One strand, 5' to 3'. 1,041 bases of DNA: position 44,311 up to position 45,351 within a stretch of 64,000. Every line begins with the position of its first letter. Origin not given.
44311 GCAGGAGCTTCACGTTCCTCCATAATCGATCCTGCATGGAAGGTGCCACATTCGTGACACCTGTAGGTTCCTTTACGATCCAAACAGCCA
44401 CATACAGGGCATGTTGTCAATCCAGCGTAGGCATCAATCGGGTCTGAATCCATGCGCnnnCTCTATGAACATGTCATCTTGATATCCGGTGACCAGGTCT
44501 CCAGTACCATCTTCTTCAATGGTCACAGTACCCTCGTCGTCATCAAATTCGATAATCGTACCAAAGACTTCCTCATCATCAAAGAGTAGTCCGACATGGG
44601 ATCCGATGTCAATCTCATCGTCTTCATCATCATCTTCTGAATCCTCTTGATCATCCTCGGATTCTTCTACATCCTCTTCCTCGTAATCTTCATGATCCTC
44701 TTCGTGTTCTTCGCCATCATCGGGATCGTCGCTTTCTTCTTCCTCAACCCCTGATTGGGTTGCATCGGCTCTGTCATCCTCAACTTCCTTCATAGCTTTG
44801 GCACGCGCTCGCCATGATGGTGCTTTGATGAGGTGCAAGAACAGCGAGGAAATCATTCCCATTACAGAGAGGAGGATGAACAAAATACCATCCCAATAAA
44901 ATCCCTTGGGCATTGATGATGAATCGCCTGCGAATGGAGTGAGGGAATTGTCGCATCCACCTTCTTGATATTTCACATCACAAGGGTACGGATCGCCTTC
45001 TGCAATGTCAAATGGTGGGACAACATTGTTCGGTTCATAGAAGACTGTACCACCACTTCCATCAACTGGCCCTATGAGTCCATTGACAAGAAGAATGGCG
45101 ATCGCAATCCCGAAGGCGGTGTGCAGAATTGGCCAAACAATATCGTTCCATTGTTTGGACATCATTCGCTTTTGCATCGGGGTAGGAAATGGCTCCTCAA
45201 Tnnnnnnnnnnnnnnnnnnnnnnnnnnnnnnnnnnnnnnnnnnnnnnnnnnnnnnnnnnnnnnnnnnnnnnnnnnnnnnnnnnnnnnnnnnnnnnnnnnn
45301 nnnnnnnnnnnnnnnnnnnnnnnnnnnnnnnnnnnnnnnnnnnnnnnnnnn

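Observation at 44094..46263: Two-gene zinc-ribbon / EF-hand acidic membrane module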

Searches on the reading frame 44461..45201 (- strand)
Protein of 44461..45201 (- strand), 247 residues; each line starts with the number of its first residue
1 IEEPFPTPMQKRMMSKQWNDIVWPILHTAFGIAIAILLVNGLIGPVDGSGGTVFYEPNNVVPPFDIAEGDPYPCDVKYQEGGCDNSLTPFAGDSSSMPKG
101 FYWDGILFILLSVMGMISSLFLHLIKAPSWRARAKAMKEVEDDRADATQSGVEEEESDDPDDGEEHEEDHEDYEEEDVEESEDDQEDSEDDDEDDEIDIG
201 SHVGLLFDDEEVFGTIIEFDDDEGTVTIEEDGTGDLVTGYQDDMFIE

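Call 45: search_protein_representatives(alignment_id=A4)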
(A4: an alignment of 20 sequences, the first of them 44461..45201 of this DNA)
Query: 20 sequences, 260 profile positions. Proteins with E-value up to 0.001 (for the whole library): 110; up to 1e-10: 76; up to 1e-30: 33. The best 110 are listed.
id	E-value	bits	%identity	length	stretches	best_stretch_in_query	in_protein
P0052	2.5e-125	433.5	-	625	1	2-260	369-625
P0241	4.0e-100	350.9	-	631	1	4-260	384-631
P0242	5.9e-96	337.2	-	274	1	6-260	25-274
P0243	1.5e-93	329.4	-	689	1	5-260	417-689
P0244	3.4e-92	324.9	-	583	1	3-260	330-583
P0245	2.6e-90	318.8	-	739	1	6-259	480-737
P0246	3.0e-87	308.7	-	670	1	3-259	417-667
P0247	1.3e-82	293.5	-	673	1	3-259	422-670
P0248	7.6e-82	291.0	-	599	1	6-260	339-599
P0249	7.6e-78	277.9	-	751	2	3-160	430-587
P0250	6.8e-66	238.7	-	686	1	5-245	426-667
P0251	1.6e-59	217.8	-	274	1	4-229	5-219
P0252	9.1e-59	215.3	-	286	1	5-260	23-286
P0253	8.3e-57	208.9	-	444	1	6-259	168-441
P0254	2.8e-56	207.2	-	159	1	105-260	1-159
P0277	3.7e-27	111.7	-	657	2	5-208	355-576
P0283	2.7e-22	95.8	-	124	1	199-259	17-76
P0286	2.4e-21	92.7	-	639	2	33-126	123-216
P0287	2.9e-21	92.4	-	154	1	205-260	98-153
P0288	4.1e-20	88.6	-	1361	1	146-260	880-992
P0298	5.9e-17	78.3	-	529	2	100-254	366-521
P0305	1.1e-13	67.5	-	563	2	115-260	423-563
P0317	1.2e-10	57.6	-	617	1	111-249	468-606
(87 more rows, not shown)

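Call 49: find_related_loci(query=P0288, collection=viral_contigs, flank=8000)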
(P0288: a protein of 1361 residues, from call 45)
Query P0288 (1361 aa) in viral_contigs; peptide patterns used: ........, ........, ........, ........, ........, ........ (x = any residue, [..] = any of these).
6 stretches matched a pattern, but none encodes a relative of the query by tblastn (E <= 1e-3).

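Call 50: find_related_loci(query=P0287, collection=viral_contigs, flank=8000)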
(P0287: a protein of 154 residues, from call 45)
Query P0287 (154 aa) in viral_contigs; peptide patterns used: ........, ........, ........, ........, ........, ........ (x = any residue, [..] = any of these).
16 stretches matched a pattern, but none encodes a relative of the query by tblastn (E <= 1e-3).

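Call 51: find_encoding_contigs(protein=P0288, flank=8000, max_places=3)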
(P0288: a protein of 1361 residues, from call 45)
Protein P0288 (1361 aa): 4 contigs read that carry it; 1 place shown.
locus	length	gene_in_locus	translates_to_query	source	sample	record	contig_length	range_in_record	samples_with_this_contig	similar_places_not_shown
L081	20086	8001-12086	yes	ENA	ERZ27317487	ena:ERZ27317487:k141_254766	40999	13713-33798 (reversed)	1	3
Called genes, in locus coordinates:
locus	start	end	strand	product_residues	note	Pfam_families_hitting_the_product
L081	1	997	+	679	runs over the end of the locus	-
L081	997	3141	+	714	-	-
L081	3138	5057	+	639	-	-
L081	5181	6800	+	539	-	PF03767:Acid_phosphat_B, PF24694:LNS2_PITM1-3 (weak)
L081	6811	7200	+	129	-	-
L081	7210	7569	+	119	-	-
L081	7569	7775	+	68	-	-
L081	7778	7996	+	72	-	-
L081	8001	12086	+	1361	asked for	-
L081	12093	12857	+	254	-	-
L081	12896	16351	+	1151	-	-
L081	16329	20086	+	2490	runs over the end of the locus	PF00856:SET (faint), PF00625:Guanylate_kin, PF19058:DUF5754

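Call 52: search_protein_families(library=pfam, proteins=[P0288, P0286, P0287, P0283, P0305, P0317, P0277, P0298], max_evalue=0.01)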
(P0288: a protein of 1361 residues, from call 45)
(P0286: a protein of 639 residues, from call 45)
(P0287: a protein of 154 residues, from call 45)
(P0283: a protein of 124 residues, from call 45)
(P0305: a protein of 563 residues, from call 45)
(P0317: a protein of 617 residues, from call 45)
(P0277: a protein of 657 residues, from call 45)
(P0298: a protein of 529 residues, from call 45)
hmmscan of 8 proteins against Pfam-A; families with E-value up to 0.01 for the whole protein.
P0288 (1361 aa): 0 families

P0286 (639 aa): 0 families

P0287 (154 aa): 1 family
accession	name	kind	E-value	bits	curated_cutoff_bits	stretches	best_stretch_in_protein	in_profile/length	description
PF02027.23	RolB_RolC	-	0.00041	20.5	23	0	16-48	69-103/189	RolB/RolC glucosidase family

P0283 (124 aa): 0 families

P0305 (563 aa): 12 families
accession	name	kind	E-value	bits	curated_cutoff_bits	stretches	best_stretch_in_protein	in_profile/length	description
PF13405.12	EF-hand_6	-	6.8e-12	44.4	25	1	101-124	5-28/30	EF-hand domain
PF00036.39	EF-hand_1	-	9.9e-12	44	25.4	2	101-124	5-28/29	EF hand domain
PF13202.12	EF-hand_5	-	1.1e-10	40.9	25.9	2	138-157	4-23/25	EF hand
PF13499.12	EF-hand_7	-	7.1e-08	33.1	30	1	101-158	7-65/67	EF-hand domain pair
PF22251.1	PFF1_TM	-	5.7e-07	29.8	32.3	1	245-337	125-214/300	Vacuolar membrane protease, transmembrane domain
PF12773.13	DZR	-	3.2e-06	27.6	27.3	1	25-75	1-45/45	Double zinc ribbon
PF10571.15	UPF0547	-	1.8e-05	25.2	29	1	25-47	3-25/26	Uncharacterised protein family UPF0547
PF13833.12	EF-hand_8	-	0.00016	21.8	28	0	97-122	26-51/54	EF-hand domain pair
PF17032.10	Zn_ribbon_15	-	0.00061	21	28.9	0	52-75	50-73/73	zinc-ribbon family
PF18912.6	DZR_2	-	0.00071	19.8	27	0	21-60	20-55/56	Double zinc ribbon domain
PF03666.18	NPR3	-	0.0032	16.8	27.5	1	445-508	43-107/456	Nitrogen Permease regulator of amino acid transport activity 3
PF13240.11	Zn_Ribbon_1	-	0.0081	16.4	25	0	57-75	2-20/23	zinc-ribbon domain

P0317 (617 aa): 7 families
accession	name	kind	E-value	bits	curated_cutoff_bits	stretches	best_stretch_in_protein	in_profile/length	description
PF13405.12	EF-hand_6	-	1.9e-10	39.9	25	0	303-327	2-26/30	EF-hand domain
PF00036.39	EF-hand_1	-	3e-10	39.3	25.4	1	303-329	2-28/29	EF hand domain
PF12773.13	DZR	-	3.8e-07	30.6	27.3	1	17-67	1-45/45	Double zinc ribbon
PF10571.15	UPF0547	-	6.6e-05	23.4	29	0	16-39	2-25/26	Uncharacterised protein family UPF0547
PF22251.1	PFF1_TM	-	0.0022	18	32.3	1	474-557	100-184/300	Vacuolar membrane protease, transmembrane domain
PF17032.10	Zn_ribbon_15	-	0.0042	18.3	28.9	0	11-35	49-73/73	zinc-ribbon family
PF03666.18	NPR3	-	0.0059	15.9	27.5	1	494-562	44-115/456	Nitrogen Permease regulator of amino acid transport activity 3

P0277 (657 aa): 5 families
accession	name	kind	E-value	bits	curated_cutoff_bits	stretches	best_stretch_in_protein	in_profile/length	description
PF00036.39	EF-hand_1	-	8.5e-10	37.9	25.4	2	86-110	2-26/29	EF hand domain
PF13405.12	EF-hand_6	-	1.5e-09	37.2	25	1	87-110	3-26/30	EF-hand domain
PF13202.12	EF-hand_5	-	5e-09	35.7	25.9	1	87-107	2-22/25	EF hand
PF13499.12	EF-hand_7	-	3.5e-06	27.7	30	1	87-145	5-64/67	EF-hand domain pair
PF12773.13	DZR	-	1.3e-05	25.7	27.3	1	13-63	1-45/45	Double zinc ribbon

P0298 (529 aa): 8 families
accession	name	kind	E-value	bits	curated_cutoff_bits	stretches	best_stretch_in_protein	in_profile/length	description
PF00036.39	EF-hand_1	-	3.5e-09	36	25.4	1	131-155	2-26/29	EF hand domain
PF13405.12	EF-hand_6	-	1.7e-08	33.9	25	1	95-120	3-28/30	EF-hand domain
PF12773.13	DZR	-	4.4e-08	33.6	27.3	1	20-71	1-45/45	Double zinc ribbon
PF13202.12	EF-hand_5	-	4.5e-07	29.5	25.9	1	95-116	2-23/25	EF hand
PF13240.11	Zn_Ribbon_1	-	2.1e-06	27.8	25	1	53-73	2-22/23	zinc-ribbon domain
PF10571.15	UPF0547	-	0.00021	21.8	29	0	19-41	2-24/26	Uncharacterised protein family UPF0547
PF13248.11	Zn_ribbon_3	-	0.0014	18.5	27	0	52-70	4-22/26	zinc-ribbon domain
PF17032.10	Zn_ribbon_15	-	0.002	19.3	28.9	0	15-70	35-72/73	zinc-ribbon family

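Call 53: search_protein_families(library=phrogs, proteins=[L081:997-3141:+, L081:3138-5057:+, L081:5181-6800:+, L081:6811-7200:+, L081:7210-7569:+, L081:8001-12086:+, L081:12093-12857:+, L081:12896-16351:+], max_evalue=0.001)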
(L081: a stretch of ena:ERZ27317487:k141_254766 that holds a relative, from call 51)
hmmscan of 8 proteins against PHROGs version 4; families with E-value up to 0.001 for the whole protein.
L081:997-3141:+ (714 aa): 0 families

L081:3138-5057:+ (639 aa): 0 families

L081:5181-6800:+ (539 aa): 3 families
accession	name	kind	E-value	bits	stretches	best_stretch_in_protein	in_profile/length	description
phrog_415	-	other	3.9e-17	63.7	1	10-181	13-160/218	polynucleotide kinase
phrog_1238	-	moron, auxiliary metabolic gene and host takeover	1.6e-06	28.8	1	12-140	16-106/155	phosphoheptose isomerase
phrog_4889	-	other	1.8e-06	28.5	1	73-208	37-167/339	polynucleotide kinase/phosphorylase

L081:6811-7200:+ (129 aa): 0 families

L081:7210-7569:+ (119 aa): 0 families

L081:8001-12086:+ (1361 aa): 1 family
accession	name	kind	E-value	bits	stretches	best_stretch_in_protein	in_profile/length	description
phrog_246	-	other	0.00038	20.6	0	1096-1229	224-356/417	NinI-like serine-threonine phosphatase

L081:12093-12857:+ (254 aa): 0 families

L081:12896-16351:+ (1151 aa): 0 families

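Call 54: search_dna_similar(query=P0288, collection=phages, mode=protein, max_evalue=0.001, max_rows=15)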
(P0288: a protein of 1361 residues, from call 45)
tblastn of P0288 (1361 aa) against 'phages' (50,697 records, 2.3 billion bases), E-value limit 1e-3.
No match.

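Call 55: find_encoding_contigs(protein=P0287, flank=8000, max_places=3)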
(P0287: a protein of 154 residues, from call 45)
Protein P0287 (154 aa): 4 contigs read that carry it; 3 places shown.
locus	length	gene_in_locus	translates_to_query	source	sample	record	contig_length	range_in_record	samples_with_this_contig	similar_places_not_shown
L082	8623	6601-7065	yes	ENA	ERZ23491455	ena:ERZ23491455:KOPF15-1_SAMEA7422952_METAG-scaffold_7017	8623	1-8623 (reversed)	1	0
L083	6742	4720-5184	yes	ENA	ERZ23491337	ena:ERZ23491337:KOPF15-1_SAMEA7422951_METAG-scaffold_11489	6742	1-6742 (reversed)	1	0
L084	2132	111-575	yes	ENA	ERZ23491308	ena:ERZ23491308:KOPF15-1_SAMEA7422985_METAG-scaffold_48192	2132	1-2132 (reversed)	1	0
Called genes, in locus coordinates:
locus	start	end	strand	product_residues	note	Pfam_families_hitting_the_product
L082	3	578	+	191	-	?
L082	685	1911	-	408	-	-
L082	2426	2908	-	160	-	-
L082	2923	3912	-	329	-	-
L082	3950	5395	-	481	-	PF01555:N6_N4_Mtase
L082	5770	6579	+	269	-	-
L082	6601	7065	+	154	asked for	-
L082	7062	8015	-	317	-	PF00589:Phage_integrase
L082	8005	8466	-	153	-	-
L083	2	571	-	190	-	?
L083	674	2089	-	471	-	PF01155:HypA (faint), PF05265:DUF723, PF14311:DUF4379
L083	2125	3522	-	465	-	PF14311:DUF4379, PF21817:CapR (faint), PF01155:HypA (faint), PF09723:Zn_ribbon_8 (faint), PF14311:DUF4379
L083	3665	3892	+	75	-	-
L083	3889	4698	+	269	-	-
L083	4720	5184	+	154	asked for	-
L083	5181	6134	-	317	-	PF00589:Phage_integrase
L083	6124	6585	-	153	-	-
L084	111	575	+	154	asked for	-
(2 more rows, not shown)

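Call 56: find_encoding_contigs(protein=P0286, flank=8000, max_places=3)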
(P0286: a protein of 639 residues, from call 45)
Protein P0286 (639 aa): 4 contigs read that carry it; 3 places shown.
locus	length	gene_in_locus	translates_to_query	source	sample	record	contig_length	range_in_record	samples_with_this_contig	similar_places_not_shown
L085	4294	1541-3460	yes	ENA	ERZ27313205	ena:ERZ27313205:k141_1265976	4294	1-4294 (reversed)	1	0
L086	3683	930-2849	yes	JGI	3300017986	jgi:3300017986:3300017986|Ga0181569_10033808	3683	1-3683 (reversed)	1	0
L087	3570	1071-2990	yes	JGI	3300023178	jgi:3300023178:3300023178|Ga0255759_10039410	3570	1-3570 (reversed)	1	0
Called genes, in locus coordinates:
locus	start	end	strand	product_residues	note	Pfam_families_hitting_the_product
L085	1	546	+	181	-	?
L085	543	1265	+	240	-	PF00923:TAL_FSA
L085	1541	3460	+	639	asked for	-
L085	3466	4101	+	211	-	-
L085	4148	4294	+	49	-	?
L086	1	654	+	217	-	?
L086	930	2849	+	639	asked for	-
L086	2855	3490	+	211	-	-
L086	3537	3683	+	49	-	?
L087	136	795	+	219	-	PF00923:TAL_FSA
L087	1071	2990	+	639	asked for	-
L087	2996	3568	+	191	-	?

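Call 57: find_encoding_contigs(protein=P0305, flank=6000, max_places=3)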
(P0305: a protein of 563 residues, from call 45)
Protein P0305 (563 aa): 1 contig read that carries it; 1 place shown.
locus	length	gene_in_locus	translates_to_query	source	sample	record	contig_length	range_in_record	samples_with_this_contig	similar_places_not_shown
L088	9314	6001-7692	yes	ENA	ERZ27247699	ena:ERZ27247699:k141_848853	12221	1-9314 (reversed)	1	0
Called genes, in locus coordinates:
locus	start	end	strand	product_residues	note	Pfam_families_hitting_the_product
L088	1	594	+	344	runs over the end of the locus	PF07837:FTCD_N, PF02971:FTCD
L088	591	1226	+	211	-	PF04961:FTCD_C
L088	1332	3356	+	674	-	PF17391:Urocanase_N, PF01175:Urocanase, PF17392:Urocanase_C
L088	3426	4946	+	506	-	PF00221:Lyase_aromatic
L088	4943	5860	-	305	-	PF05763:DUF835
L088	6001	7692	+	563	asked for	PF10571:UPF0547 (faint), PF12773:DZR (weak), PF00036:EF-hand_1 (faint), PF13202:EF-hand_5 (faint), PF13405:EF-hand_6 (faint), PF13499:EF-hand_7, PF22251:PFF1_TM (faint)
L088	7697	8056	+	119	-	-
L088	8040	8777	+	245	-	PF01411:tRNA-synt_2c, PF07973:tRNA_SAD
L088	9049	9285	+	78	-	-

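Call 58: find_encoding_contigs(protein=P0317, flank=6000, max_places=3)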
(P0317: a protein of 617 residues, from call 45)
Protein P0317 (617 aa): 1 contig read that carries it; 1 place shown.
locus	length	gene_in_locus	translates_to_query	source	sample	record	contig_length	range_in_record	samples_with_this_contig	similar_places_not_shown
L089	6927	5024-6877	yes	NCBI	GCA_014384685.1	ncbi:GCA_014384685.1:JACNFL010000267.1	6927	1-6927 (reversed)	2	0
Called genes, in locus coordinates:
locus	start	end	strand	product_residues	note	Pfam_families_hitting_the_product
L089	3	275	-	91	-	?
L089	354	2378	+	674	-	PF17391:Urocanase_N, PF01175:Urocanase, PF17392:Urocanase_C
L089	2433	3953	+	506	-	PF00221:Lyase_aromatic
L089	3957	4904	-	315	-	PF05763:DUF835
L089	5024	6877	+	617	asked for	PF12773:DZR (weak), PF00036:EF-hand_1 (faint), PF13405:EF-hand_6 (faint)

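Call 59: find_encoding_contigs(protein=P0298, flank=6000, max_places=3)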
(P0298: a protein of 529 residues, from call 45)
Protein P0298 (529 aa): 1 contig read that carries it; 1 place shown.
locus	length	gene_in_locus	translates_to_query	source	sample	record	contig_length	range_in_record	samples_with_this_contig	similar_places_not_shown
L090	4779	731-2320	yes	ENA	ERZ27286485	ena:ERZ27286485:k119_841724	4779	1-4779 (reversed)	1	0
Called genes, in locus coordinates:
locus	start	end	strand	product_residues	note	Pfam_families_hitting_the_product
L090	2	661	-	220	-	?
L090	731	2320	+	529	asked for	PF12773:DZR, PF13240:Zn_Ribbon_1 (faint), PF00036:EF-hand_1 (faint), PF13202:EF-hand_5 (faint), PF13405:EF-hand_6 (faint)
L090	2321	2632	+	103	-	-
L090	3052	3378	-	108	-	-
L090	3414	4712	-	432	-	PF01979:Amidohydro_1, PF07969:Amidohydro_3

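Call 60: find_encoding_contigs(protein=P0277, flank=6000, max_places=3)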
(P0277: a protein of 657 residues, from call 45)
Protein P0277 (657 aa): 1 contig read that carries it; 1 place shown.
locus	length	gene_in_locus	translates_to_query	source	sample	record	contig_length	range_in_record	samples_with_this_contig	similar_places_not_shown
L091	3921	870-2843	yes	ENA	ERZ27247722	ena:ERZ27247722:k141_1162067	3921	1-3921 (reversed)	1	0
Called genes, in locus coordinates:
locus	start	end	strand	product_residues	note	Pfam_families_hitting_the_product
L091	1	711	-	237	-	?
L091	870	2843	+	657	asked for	PF12773:DZR (weak), PF00036:EF-hand_1 (faint), PF13202:EF-hand_5 (faint), PF13405:EF-hand_6 (faint), PF13499:EF-hand_7 (weak)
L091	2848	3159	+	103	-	-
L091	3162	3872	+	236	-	PF01411:tRNA-synt_2c, PF07973:tRNA_SAD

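Call 81: search_protein_families(library=pfam, proteins=[L088:4943-5860:-, L089:3957-4904:-, L085:3466-4101:+, L082:5770-6579:+, L082:8005-8466:-], max_evalue=0.1)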
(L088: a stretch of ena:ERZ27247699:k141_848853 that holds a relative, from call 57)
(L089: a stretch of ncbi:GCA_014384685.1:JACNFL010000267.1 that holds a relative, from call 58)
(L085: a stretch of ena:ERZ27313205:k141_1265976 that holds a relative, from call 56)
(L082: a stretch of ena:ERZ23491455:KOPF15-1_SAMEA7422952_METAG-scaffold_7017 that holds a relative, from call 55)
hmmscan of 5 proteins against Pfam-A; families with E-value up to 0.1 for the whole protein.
L088:4943-5860:- (305 aa): 2 families
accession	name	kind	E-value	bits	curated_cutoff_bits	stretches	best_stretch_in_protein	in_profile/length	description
PF05763.18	DUF835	-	3.2e-16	59.8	33.1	1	31-149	15-135/136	Protein of unknown function (DUF835)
PF24336.1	DUF7504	-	0.011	16.7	27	1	10-146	31-169/179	Family of unknown function (DUF7504)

L089:3957-4904:- (315 aa): 2 families
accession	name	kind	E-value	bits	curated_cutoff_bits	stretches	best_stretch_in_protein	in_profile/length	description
PF05763.18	DUF835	-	3.2e-17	63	33.1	1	34-156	11-135/136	Protein of unknown function (DUF835)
PF13224.11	DUF4032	-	0.012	15.9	23.8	0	225-253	20-48/163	Domain of unknown function (DUF4032)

L085:3466-4101:+ (211 aa): 1 family
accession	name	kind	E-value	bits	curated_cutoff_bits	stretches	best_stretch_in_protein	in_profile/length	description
PF00098.28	zf-CCHC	-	0.064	13.8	20.8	1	4-17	3-16/18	Zinc knuckle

L082:5770-6579:+ (269 aa): 2 families
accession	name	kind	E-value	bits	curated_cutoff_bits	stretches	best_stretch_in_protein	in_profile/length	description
PF20765.3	Phage_tail_terminator_8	-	0.037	14.8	24.2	0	179-213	10-46/124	Phage tail terminator protein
PF10136.14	SpecificRecomb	-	0.097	11.4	24.6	0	89-156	242-299/639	Site-specific recombinase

L082:8005-8466:- (153 aa): 8 families
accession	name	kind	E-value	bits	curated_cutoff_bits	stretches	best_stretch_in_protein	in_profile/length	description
PF06156.18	YabA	-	0.002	19.1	30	1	36-70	26-60/103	Initiation control protein YabA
PF01166.23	TSC22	-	0.014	16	30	1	36-62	18-44/57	TSC-22/dip/bun family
PF04201.20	TPD52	-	0.02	15.6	25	1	40-76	5-41/108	Tumour protein D52 family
PF12076.13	CER1-like_C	-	0.027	14.7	28.3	1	82-130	70-118/164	CER1-like, C-terminal domain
PF19220.6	Rod_CreS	-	0.029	13.9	100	1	36-76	115-155/359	Crescentin, rod domain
PF21037.2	CCDC138_cc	-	0.033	14.6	27.1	1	37-55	20-38/59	Coiled-coil-domain-containing protein 138, coiled-coil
PF10224.14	DUF2205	-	0.063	13.8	26.7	0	35-60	33-58/75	Short coiled-coil protein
PF25566.1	RIMB1_N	-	0.073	13.4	28.5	0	36-69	9-42/129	RIMB1-like, N-terminal domain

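Call 91: search_protein_families(library=phrogs, proteins=[L082:685-1911:-, L082:2426-2908:-, L082:2923-3912:-, L082:3950-5395:-, L082:5770-6579:+, L082:6601-7065:+, L082:7062-8015:-, L082:8005-8466:-, L083:674-2089:-, L083:2125-3522:-], max_evalue=0.001)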
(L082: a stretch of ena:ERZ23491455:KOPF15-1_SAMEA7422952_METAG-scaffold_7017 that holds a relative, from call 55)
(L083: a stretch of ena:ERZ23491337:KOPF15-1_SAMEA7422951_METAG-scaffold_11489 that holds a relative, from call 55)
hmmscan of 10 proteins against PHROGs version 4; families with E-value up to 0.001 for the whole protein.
L082:685-1911:- (408 aa): 0 families

L082:2426-2908:- (160 aa): 0 families

L082:2923-3912:- (329 aa): 0 families

L082:3950-5395:- (481 aa): 9 families
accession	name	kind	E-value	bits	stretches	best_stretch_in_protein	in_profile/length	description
phrog_18146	-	other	4.4e-22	79.6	1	42-290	46-308/452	DNA methyltransferase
phrog_67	-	other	1.6e-20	74.8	1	41-134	278-378/743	DNA methyltransferase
phrog_498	-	other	2.6e-14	53.7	1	47-271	361-489/633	DNA methyltransferase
phrog_12517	-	unknown function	2.1e-13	51.1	1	33-108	74-149/316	-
phrog_3008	-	other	1.6e-08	35.2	1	39-96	144-201/244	DNA methyltransferase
phrog_10183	-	other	2.2e-07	30.5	1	65-120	116-172/889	DNA methyltransferase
phrog_16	-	DNA, RNA and nucleotide metabolism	4.4e-06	26.2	1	58-133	861-936/986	DNA helicase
phrog_18293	-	other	8.9e-05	23.4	1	50-94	51-95/119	methyltransferase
phrog_23085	-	unknown function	0.00082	20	0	42-99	41-98/138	-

L082:5770-6579:+ (269 aa): 0 families

L082:6601-7065:+ (154 aa): 0 families

L082:7062-8015:- (317 aa): 2 families
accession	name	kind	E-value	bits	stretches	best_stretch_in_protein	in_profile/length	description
phrog_1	-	integration and excision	8.1e-27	95.7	1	20-303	180-439/611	integrase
phrog_216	-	integration and excision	1.1e-16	61.9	1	87-303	25-228/301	integrase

L082:8005-8466:- (153 aa): 0 families

L083:674-2089:- (471 aa): 3 families
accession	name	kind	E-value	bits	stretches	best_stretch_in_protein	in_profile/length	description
phrog_681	-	DNA, RNA and nucleotide metabolism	1.6e-55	189.8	2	98-470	194-531/576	endonuclease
phrog_559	-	DNA, RNA and nucleotide metabolism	3.7e-28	99.7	2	147-366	109-305/607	HNH endonuclease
phrog_4605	-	unknown function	0.00013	22.8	1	9-63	54-109/151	-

L083:2125-3522:- (465 aa): 8 families
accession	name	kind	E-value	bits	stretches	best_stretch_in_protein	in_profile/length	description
phrog_681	-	DNA, RNA and nucleotide metabolism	6.7e-64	217.5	3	308-445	396-529/576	endonuclease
phrog_559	-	DNA, RNA and nucleotide metabolism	2.6e-38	133.2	4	97-271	146-305/607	HNH endonuclease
phrog_4875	-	unknown function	3.4e-17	63.4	1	100-149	8-55/77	-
phrog_4538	-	unknown function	1.2e-12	48.5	0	26-64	191-230/447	-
phrog_3845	-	unknown function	4.8e-06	27.6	0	22-46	190-214/216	-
phrog_21525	-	unknown function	9.4e-06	27.1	0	167-207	65-106/108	-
phrog_6422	-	moron, auxiliary metabolic gene and host takeover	1.7e-05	26.2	0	171-203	5-39/120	Lar-like restriction alleviation protein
phrog_29191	-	unknown function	0.0008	20.1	0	312-347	7-37/43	-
